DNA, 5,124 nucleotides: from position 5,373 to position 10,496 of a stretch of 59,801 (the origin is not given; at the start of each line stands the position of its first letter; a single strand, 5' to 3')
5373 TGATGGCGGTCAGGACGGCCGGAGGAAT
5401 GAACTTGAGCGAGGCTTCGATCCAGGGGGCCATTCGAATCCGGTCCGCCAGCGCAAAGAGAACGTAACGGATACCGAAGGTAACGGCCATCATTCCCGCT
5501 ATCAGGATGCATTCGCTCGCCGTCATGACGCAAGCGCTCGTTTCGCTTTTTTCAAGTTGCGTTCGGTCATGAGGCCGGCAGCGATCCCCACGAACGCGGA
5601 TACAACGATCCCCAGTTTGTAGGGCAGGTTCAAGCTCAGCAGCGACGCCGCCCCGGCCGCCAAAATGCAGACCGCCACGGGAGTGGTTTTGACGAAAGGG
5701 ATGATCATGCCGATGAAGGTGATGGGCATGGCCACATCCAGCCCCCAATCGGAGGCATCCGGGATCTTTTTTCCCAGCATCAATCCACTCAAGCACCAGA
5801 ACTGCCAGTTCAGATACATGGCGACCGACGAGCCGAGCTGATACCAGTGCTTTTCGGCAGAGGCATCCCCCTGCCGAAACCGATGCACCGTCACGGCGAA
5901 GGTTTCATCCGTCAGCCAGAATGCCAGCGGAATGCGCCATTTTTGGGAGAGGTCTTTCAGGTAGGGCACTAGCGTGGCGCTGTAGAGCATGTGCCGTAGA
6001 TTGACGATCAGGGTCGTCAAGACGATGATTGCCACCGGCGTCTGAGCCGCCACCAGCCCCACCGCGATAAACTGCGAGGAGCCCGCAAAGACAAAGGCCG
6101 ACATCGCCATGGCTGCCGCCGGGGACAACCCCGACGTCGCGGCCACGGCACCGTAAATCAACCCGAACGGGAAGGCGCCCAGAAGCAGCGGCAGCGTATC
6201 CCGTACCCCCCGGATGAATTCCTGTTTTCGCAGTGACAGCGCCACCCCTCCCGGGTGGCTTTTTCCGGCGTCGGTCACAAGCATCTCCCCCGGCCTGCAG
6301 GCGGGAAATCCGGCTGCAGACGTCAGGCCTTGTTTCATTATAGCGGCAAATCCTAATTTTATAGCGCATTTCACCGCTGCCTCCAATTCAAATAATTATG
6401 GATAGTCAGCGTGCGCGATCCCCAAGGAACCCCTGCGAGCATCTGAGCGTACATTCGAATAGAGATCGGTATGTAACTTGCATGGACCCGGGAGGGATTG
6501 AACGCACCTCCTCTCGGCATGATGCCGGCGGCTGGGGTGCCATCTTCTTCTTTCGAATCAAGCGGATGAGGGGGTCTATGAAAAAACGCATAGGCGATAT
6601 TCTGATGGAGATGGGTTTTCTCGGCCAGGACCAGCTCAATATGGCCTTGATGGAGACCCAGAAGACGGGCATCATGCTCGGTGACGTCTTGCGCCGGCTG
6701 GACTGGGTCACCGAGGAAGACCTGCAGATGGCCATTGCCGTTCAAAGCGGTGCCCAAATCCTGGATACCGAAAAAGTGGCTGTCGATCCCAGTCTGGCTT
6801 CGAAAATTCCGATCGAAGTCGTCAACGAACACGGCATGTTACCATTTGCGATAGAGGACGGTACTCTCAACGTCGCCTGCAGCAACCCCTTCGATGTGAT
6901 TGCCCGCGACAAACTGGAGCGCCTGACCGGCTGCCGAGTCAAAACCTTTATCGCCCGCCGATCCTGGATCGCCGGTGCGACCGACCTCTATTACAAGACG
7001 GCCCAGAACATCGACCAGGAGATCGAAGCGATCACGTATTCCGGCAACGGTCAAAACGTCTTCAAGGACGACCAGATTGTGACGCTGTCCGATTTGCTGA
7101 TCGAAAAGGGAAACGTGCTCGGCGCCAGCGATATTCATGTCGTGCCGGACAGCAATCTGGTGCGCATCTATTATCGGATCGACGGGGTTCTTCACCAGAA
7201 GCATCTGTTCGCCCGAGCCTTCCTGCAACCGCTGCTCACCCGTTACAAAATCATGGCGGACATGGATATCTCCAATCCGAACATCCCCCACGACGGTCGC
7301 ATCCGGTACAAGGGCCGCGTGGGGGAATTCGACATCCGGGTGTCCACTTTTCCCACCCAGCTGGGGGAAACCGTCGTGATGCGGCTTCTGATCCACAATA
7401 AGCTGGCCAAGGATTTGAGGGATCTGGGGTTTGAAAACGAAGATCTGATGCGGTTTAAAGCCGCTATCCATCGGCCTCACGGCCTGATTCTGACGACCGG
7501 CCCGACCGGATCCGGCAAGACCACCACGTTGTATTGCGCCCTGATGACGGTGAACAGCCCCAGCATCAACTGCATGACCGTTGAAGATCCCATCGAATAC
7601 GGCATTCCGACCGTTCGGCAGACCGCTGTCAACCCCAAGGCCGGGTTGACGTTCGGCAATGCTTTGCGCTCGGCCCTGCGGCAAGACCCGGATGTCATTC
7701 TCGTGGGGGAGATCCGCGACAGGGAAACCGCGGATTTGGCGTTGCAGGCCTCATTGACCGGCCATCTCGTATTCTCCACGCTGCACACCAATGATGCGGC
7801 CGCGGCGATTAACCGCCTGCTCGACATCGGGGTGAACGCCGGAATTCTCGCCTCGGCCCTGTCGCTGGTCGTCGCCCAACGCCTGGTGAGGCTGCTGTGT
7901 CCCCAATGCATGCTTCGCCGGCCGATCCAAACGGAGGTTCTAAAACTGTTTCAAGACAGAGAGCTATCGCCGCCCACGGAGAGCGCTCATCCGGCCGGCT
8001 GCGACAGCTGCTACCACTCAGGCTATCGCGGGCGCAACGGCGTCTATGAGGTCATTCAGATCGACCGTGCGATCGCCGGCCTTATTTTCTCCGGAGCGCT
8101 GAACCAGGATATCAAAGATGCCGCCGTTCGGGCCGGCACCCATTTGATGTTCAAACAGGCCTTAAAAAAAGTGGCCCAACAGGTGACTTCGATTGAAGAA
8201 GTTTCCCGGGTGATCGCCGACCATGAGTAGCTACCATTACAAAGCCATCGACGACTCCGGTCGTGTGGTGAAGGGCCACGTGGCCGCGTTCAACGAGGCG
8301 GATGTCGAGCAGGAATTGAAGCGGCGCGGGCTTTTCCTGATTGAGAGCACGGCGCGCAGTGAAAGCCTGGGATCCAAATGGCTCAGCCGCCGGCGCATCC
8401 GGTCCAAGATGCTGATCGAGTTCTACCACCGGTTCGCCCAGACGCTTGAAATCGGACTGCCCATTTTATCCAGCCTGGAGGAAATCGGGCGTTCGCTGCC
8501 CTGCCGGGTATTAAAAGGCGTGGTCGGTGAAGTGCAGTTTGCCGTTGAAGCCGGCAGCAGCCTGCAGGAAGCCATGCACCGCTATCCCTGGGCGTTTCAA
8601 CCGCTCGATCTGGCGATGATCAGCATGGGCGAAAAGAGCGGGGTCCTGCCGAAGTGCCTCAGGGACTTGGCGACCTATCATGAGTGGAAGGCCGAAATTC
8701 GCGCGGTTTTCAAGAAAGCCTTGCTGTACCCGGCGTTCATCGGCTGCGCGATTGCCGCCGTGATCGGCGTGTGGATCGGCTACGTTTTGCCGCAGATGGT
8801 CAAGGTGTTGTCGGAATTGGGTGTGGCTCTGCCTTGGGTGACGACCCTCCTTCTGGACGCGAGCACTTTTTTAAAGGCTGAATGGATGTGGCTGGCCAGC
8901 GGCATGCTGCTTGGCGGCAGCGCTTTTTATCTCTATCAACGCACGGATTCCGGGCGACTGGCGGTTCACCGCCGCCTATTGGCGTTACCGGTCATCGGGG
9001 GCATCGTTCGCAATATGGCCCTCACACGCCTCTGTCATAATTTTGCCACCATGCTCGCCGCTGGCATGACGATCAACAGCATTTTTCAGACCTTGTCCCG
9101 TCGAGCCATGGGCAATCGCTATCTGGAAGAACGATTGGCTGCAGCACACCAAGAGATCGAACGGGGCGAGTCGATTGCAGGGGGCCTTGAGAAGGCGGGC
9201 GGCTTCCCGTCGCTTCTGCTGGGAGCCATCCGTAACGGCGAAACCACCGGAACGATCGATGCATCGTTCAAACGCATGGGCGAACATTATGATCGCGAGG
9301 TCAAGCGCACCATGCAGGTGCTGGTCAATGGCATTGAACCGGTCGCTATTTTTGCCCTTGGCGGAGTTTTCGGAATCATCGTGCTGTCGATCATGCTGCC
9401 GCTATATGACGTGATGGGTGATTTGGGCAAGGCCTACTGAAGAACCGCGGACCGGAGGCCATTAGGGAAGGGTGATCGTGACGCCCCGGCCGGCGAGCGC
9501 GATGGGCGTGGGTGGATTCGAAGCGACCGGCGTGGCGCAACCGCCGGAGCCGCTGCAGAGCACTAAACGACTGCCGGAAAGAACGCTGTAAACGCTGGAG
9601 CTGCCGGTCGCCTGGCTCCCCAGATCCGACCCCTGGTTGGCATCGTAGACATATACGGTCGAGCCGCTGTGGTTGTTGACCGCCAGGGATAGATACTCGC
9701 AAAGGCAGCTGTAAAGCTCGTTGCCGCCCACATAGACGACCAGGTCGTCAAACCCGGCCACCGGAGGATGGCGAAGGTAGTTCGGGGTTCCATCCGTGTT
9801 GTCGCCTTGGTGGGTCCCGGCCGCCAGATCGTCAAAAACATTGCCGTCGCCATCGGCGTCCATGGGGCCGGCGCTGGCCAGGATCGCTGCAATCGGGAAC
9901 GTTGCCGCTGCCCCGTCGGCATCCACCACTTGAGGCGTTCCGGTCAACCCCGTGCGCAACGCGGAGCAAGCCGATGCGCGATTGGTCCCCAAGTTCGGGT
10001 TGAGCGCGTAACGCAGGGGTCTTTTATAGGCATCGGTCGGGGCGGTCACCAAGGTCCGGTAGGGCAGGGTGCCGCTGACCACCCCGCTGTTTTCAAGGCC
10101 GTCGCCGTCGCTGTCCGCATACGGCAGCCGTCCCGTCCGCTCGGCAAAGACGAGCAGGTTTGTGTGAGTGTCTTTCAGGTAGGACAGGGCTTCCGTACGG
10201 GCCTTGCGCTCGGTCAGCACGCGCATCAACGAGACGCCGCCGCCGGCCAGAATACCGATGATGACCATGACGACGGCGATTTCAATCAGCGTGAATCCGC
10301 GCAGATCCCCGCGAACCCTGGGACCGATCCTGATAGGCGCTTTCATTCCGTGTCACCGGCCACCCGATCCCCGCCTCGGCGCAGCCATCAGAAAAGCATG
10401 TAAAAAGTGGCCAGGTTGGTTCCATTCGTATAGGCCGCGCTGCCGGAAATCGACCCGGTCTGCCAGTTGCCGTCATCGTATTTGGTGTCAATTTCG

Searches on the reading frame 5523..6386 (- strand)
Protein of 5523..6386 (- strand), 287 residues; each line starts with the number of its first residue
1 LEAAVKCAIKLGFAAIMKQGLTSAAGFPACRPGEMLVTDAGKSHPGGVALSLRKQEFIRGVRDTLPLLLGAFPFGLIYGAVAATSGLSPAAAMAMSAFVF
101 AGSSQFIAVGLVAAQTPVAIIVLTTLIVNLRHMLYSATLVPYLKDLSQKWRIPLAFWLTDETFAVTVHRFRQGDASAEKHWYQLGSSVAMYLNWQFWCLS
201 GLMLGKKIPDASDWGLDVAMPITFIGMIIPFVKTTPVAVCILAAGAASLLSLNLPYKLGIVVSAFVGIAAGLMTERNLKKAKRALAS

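Call 7: search_protein_families(library=pfam, proteins=[window:5523-6386:-], max_evalue=0.01)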
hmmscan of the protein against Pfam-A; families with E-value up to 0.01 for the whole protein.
window:5523-6386:- (287 aa): 1 family
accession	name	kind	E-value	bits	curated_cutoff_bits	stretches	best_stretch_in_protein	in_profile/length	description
PF03591.19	AzlC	-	6.2e-43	147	32.1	1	66-207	1-136/137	AzlC protein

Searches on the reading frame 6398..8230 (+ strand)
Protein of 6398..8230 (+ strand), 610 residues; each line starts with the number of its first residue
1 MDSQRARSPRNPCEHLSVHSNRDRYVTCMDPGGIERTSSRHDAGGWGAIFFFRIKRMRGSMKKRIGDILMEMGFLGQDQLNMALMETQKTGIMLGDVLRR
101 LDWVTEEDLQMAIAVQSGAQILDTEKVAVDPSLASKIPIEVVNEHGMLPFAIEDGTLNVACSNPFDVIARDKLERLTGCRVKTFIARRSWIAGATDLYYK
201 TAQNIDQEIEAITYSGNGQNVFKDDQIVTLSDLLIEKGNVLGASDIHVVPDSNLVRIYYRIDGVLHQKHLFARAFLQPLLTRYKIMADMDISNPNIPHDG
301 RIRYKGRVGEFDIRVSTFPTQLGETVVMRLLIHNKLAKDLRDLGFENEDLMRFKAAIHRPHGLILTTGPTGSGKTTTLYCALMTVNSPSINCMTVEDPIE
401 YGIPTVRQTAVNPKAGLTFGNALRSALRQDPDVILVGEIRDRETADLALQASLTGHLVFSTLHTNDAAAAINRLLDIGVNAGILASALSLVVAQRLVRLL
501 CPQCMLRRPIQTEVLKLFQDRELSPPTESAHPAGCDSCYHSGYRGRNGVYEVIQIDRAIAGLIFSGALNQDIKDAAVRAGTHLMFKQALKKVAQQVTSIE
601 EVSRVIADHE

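Call 7: search_protein_families(library=pfam, proteins=[window:6398-8230:+], max_evalue=0.01)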
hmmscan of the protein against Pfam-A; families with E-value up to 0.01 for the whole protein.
window:6398-8230:+ (610 aa): 2 families
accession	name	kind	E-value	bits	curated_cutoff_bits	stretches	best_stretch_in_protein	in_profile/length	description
PF00437.27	T2SSE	-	9e-118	393.6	24.9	1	224-604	5-370/370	Type II/IV secretion system protein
PF05157.20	MshEN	-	2.6e-16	59.8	23.1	1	120-202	4-87/90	MshEN domain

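Call 57: search_protein_families(library=ncbifam, proteins=[window:6398-8230:+], max_evalue=0.01)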
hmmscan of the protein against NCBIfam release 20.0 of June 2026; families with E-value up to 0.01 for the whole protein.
window:6398-8230:+ (610 aa): 22 families
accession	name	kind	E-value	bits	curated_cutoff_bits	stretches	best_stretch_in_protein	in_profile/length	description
TIGR02538.1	type_IV_pilB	equivalog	2.9e-145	485.1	675.65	1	65-606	2-562/564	type IV-A pilus assembly ATPase PilB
TIGR02533.1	type_II_gspE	equivalog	4.1e-140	467.7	630.25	1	136-605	3-485/486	type II secretion system ATPase GspE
NF053534.1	T4PilAsmATPsTfpB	equivalog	2e-121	406.2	850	1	104-606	63-582/584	type IV pilus assembly ATPase TfpB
NF007755.0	PRK10436.1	equivalog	3.7e-114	381.9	617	1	200-608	58-461/465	type II secretion system protein GspE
NF041000.1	ATPase_ComGA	equivalog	7.1e-73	244.9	300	1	234-498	3-266/267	competence type IV pilus ATPase ComGA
TIGR01420.1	pilT_fam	subfamily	1.9e-47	162.2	319.1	1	235-497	6-268/343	PilT/PilU family type 4a pilus ATPase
TIGR02525.1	plasmid_TraJ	equivalog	2e-23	83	368.3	1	324-498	116-299/372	plasmid transfer ATPase TraJ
TIGR02524.1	dot_icm_DotB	equivalog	5.5e-19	68.6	463.3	1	356-477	129-259/358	Dot/Icm type IV secretion system ATPase DotB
NF058587.1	archaellum_moto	equivalog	8.8e-18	64.3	550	1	364-510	278-428/527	archaellum flagellar ATPase motor FlaI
TIGR03819.1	heli_sec_ATPase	hypoth_equivalog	2.6e-16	59.8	373.15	1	323-495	139-318/340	TadA family conjugal transfer-associated ATPase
NF008411.1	PRK11234.1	equivalog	7.5e-16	57.7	1170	1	62-208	481-626/723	cyclic di-3',5'-guanylate-activated glycosyltransferase NfrB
NF012033.0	PRK15489.1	equivalog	2.5e-15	55.7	537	1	59-196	487-624/703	glycosyl transferase family protein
NF053729.1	c-di-GMP_motif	domain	1.5e-13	50.3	38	1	64-116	1-53/53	cyclic di-GMP-binding domain-containing protein, MshE-related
TIGR02782.1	TrbB_P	equivalog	3.8e-13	49.4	304.55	1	361-476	136-254/303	P-type conjugative transfer ATPase TrbB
NF010469.0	PRK13894.1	subfamily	4.9e-12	45.8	508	1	356-475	145-265/320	conjugal transfer ATPase TrbB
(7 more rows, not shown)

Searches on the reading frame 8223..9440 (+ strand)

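Call 7: search_protein_families(library=pfam, proteins=[window:8223-9440:+], max_evalue=0.01)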
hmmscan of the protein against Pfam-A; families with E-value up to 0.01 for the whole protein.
window:8223-9440:+ (405 aa): 1 family
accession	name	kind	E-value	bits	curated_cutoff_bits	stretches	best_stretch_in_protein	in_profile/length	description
PF00482.28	T2SSF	-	5.5e-43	146.3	25.2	2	271-393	2-125/125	Type II secretion system (T2SS), protein F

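Call 57: search_protein_families(library=ncbifam, proteins=[window:8223-9440:+], max_evalue=0.01)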
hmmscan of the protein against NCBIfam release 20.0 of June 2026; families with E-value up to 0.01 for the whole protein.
window:8223-9440:+ (405 aa): 6 families
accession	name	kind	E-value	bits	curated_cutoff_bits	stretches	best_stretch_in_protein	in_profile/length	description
TIGR02120.1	GspF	equivalog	2.2e-81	274.2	424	1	4-397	1-397/401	type II secretion system inner membrane protein GspF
NF052607.1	T4PiliAsmPilCThrm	equivalog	6.3e-66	223.1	700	1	1-402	1-405/406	type IV pilus assembly protein PilC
NF052606.1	T4PiliAsmPilCMyx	equivalog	6.9e-61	206.3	700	1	3-399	21-416/419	type IV pilus assembly protein PilC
NF007861.0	PRK10573.1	equivalog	5.5e-59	200.2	401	1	4-397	7-394/401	protein transport protein HofC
NF047826.1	T3SSXpsF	equivalog_domain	3.9e-56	190.6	650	1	1-401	1-404/405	type II secretion system protein XpsF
NF041012.2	T4P_ComGB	equivalog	2.9e-31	109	240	1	65-398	4-331/332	competence type IV pilus assembly protein ComGB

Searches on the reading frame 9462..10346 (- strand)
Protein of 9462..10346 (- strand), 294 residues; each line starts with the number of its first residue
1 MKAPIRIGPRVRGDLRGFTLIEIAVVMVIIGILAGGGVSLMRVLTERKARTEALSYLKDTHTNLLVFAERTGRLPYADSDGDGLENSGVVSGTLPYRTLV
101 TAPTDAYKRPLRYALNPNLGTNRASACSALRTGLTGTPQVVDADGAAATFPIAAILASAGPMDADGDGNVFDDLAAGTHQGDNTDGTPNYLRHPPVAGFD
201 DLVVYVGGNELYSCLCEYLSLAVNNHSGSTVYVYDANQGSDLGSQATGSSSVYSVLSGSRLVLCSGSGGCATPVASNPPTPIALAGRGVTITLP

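Call 7: search_protein_families(library=pfam, proteins=[window:9462-10346:-], max_evalue=0.01)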
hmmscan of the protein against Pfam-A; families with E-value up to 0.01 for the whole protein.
window:9462-10346:- (294 aa): 1 family
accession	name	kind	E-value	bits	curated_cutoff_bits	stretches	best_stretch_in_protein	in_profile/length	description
PF07963.17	N_methyl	-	9.5e-07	28.6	21.2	1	16-36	5-25/27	Prokaryotic N-terminal methylation motif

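Call 57: search_protein_families(library=ncbifam, proteins=[window:9462-10346:-], max_evalue=0.01)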
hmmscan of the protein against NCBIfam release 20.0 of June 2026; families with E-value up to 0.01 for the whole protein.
window:9462-10346:- (294 aa): 6 families
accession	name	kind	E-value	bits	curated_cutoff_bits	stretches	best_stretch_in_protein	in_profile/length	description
TIGR02532.1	IV_pilin_GFxxxE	domain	2.5e-06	27.1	16.3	1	16-37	2-23/24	prepilin-type N-terminal cleavage/methylation domain-containing protein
TIGR01708.2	typeII_sec_gspH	equivalog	3.7e-06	27.1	80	1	16-54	2-41/169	type II secretion system minor pseudopilin GspH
TIGR01710.1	typeII_sec_gspG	equivalog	1.2e-05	25.4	88.85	1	16-80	1-65/134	type II secretion system major pseudopilin GspG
NF041775.1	typeIV_PilA_Myxo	equivalog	8e-05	22.7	400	1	14-67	9-62/214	type IV pilin protein PilA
NF007862.0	PRK10574.1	equivalog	0.00085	19.5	138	1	16-54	5-43/145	prepilin peptidase-dependent pilin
NF007800.0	PRK10506.1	equivalog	0.0047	16.7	158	1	16-39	9-32/163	prepilin peptidase-dependent protein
